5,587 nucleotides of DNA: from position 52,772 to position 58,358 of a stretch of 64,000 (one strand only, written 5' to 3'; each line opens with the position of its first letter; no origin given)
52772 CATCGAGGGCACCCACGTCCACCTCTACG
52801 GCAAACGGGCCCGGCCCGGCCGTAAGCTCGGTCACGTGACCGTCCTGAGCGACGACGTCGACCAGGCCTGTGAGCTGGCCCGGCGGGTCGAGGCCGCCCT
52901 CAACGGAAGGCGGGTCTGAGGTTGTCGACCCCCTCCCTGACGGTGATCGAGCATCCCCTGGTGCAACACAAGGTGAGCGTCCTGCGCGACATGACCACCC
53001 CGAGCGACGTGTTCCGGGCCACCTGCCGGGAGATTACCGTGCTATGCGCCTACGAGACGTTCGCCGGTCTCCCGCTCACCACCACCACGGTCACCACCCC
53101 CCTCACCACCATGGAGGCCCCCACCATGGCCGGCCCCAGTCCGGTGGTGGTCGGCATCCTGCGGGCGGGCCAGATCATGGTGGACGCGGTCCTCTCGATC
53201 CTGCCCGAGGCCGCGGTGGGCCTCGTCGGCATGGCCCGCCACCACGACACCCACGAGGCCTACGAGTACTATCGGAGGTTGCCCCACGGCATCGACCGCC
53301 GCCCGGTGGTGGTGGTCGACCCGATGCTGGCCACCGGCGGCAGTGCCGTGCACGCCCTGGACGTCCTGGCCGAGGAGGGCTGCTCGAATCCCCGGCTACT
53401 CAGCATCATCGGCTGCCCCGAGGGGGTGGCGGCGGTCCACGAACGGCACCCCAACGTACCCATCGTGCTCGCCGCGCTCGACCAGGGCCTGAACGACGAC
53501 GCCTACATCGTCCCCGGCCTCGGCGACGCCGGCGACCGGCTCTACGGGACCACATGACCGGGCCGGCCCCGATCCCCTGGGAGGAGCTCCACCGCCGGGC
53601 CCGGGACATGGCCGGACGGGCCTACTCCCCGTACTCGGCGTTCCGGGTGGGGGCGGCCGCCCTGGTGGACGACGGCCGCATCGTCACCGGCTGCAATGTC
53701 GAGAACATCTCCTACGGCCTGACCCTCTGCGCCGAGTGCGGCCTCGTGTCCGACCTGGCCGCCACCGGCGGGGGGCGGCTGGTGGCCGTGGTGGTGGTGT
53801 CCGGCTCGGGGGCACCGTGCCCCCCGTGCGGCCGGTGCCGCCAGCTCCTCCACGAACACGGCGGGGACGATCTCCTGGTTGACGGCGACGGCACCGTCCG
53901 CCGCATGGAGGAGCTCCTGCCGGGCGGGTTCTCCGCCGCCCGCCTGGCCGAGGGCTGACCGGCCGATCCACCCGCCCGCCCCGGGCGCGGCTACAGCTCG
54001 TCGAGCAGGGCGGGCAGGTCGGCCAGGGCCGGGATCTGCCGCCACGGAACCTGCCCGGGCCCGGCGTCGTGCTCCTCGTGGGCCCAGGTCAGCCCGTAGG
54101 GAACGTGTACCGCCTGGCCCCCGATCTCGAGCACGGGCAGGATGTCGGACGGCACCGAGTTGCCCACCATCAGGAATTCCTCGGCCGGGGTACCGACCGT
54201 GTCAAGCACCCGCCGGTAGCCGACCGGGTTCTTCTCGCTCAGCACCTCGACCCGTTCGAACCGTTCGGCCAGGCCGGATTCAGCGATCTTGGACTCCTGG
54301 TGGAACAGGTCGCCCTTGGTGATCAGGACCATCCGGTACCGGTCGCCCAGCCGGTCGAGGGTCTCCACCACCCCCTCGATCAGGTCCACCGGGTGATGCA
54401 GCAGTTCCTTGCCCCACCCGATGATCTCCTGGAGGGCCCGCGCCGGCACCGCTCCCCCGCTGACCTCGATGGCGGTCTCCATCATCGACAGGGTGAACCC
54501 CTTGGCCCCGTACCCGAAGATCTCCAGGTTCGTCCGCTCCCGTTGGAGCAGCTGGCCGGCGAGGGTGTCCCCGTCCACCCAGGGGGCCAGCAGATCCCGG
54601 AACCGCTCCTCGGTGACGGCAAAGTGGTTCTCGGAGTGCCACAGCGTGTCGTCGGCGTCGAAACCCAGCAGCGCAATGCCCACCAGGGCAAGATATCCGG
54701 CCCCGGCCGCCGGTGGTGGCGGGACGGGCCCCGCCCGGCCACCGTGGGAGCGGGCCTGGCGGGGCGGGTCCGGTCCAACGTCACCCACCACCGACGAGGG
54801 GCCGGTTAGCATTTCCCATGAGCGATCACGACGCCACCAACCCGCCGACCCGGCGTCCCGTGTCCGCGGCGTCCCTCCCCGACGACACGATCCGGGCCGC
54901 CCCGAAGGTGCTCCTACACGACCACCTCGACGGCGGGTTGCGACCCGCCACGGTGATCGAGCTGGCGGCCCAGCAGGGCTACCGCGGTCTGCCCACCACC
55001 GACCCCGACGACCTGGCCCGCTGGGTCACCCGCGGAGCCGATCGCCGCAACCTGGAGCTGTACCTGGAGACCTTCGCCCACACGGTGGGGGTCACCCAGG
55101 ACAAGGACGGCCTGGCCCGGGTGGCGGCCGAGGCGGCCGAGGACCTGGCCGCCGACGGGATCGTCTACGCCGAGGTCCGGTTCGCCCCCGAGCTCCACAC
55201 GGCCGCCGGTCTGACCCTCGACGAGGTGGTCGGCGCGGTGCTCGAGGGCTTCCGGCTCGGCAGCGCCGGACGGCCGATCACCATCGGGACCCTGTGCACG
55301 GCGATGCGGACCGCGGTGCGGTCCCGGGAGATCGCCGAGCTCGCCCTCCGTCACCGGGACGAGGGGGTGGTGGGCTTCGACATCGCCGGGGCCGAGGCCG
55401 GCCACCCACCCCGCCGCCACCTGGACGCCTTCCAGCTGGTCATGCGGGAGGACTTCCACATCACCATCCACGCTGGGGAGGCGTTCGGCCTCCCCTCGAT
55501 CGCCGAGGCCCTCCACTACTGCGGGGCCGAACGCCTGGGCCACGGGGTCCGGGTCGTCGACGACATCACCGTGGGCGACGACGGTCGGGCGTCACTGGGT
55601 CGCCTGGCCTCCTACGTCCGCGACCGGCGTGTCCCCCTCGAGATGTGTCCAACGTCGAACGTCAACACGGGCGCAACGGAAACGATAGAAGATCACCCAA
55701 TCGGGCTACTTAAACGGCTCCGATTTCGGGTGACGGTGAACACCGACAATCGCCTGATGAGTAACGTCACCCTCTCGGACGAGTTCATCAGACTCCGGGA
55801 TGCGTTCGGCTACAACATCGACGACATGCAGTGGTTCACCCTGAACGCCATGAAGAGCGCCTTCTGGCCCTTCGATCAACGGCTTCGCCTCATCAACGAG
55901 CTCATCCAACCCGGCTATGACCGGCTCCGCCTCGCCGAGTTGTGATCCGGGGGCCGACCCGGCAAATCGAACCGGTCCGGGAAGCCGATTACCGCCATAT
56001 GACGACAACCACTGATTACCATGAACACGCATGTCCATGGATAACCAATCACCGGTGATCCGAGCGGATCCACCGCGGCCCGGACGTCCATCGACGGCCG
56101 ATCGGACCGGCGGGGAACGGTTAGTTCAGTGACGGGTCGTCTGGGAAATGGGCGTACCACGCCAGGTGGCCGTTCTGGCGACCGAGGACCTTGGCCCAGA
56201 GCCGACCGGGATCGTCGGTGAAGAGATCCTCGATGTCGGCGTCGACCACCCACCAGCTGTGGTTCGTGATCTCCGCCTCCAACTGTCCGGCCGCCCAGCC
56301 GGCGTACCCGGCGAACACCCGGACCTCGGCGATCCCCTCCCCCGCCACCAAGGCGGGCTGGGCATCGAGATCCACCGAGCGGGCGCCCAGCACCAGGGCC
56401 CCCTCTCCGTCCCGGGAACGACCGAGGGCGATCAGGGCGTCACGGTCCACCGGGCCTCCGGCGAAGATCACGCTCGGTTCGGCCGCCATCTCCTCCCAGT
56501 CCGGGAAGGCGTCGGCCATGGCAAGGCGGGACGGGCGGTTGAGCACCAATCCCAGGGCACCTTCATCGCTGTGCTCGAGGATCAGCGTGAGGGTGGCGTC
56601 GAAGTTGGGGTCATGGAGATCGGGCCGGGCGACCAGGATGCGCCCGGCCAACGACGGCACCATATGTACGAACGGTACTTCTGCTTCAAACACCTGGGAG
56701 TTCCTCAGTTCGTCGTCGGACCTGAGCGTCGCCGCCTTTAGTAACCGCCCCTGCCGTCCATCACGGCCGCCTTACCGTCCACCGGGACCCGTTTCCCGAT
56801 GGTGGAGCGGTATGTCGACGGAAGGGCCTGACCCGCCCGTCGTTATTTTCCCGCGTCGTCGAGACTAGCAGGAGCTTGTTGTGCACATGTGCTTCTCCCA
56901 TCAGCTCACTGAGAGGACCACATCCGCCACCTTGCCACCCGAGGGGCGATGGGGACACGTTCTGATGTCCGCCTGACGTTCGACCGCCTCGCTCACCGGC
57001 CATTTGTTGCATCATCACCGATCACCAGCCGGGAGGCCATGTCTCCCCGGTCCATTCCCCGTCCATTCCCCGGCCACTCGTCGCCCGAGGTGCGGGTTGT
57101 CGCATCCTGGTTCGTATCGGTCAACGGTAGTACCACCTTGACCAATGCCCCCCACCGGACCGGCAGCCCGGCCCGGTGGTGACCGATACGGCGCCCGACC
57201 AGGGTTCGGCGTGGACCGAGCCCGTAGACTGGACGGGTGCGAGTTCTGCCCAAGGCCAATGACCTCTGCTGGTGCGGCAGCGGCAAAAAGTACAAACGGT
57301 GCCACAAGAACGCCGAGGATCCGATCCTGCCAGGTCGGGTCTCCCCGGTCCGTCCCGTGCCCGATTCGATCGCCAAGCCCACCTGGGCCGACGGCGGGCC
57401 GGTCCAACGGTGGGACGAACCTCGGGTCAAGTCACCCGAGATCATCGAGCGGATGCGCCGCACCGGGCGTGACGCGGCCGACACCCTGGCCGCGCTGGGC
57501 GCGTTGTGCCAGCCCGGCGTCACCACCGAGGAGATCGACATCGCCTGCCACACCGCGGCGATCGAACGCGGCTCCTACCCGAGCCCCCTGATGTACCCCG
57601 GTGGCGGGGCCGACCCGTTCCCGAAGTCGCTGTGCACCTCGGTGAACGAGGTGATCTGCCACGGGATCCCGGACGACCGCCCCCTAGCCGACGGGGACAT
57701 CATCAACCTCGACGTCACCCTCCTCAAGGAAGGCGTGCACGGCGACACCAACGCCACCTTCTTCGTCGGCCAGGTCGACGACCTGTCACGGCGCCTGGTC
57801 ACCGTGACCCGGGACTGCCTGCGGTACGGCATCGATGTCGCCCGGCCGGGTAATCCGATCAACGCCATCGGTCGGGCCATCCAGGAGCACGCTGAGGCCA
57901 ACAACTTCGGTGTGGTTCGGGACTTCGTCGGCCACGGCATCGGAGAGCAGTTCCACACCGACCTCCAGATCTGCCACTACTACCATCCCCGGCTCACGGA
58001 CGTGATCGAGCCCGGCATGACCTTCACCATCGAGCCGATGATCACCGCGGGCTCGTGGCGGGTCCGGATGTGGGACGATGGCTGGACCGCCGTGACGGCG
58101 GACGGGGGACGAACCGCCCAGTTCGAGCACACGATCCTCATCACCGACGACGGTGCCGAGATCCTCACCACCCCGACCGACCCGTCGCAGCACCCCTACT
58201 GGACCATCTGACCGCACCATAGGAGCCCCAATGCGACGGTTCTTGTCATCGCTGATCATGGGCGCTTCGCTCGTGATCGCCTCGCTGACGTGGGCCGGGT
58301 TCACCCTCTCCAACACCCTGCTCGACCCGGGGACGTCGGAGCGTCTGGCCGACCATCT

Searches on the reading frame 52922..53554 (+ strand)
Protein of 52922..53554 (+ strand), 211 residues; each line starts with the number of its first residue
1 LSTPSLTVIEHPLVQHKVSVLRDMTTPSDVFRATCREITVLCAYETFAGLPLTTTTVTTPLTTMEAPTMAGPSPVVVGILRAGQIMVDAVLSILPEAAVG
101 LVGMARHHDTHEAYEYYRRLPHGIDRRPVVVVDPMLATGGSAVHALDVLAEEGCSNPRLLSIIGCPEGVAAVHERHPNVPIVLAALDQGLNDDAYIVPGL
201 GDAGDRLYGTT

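Call 58: search_protein_families(library=pfam, proteins=[window:52922-53554:+], max_evalue=0.0001)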
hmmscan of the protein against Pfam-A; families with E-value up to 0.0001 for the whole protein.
window:52922-53554:+ (211 aa): 2 families
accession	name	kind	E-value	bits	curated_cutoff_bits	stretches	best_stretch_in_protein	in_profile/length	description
PF14681.12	UPRTase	-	4.1e-65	219.6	27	1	8-210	1-206/206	Uracil phosphoribosyltransferase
PF00156.33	Pribosyltran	-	2.3e-07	30.7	26.3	1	74-155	31-116/158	Phosphoribosyl transferase domain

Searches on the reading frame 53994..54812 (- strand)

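Call 58: search_protein_families(library=pfam, proteins=[window:53994-54812:-], max_evalue=0.0001)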
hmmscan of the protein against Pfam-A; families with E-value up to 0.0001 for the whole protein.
window:53994-54812:- (273 aa): 1 family
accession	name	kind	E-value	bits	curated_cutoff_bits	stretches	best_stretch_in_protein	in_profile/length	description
PF00702.32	Hydrolase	-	1.8e-09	38.7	26.4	1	48-225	3-185/191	haloacid dehalogenase-like hydrolase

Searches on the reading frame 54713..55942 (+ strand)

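Call 58: search_protein_families(library=pfam, proteins=[window:54713-55942:+], max_evalue=0.0001)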
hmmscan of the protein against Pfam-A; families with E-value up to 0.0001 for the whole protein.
window:54713-55942:+ (410 aa): 1 family
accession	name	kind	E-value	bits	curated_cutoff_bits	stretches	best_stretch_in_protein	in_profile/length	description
PF00962.28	A_deaminase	-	6.5e-101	338.1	27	1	64-399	1-329/330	Adenosine deaminase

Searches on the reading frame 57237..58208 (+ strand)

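Call 58: search_protein_families(library=pfam, proteins=[window:57237-58208:+], max_evalue=0.0001)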
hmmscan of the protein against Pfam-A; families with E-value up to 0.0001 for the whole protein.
window:57237-58208:+ (324 aa): 2 families
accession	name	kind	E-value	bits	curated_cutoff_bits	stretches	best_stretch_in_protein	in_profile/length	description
PF00557.29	Peptidase_M24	-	4.2e-46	157.8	23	1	71-304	1-208/208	Metallopeptidase family M24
PF02810.21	SEC-C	-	5.8e-09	36.1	20.4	1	8-23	2-17/19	SEC-C motif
